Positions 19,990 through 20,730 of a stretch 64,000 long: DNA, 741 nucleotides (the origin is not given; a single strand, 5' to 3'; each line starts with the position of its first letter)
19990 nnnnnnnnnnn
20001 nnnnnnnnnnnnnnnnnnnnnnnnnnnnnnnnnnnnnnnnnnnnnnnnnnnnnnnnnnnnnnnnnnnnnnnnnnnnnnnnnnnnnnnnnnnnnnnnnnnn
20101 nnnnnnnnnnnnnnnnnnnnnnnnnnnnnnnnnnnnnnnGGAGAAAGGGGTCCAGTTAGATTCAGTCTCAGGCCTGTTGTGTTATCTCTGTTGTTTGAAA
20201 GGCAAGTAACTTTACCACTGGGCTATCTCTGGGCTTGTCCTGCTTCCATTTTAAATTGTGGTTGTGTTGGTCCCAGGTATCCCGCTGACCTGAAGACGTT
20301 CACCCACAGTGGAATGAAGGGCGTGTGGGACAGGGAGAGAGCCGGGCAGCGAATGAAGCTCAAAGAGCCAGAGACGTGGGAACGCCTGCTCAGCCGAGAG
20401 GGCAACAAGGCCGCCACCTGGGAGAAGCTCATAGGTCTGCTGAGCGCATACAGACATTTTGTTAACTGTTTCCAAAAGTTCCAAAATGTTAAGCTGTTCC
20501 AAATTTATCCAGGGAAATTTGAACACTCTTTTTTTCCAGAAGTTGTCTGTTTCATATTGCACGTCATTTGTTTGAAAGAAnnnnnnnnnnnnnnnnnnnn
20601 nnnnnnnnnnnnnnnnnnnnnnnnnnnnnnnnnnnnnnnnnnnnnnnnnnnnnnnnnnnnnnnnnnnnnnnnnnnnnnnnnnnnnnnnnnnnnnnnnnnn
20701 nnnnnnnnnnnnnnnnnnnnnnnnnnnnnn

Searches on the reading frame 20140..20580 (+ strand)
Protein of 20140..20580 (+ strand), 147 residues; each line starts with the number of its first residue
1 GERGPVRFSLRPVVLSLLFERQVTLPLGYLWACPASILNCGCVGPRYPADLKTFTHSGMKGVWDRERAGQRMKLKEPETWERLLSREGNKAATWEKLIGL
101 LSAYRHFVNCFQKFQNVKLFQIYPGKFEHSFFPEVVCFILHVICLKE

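Call 55: search_protein_families(library=pfam, proteins=[window:20140-20580:+], max_evalue=0.01)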
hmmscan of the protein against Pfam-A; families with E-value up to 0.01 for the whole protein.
window:20140-20580:+ (147 aa): 1 family
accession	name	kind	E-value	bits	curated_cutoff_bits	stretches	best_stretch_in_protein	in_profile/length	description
PF05731.17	TROVE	-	2e-20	73.8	23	1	42-98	241-297/442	TROVE domain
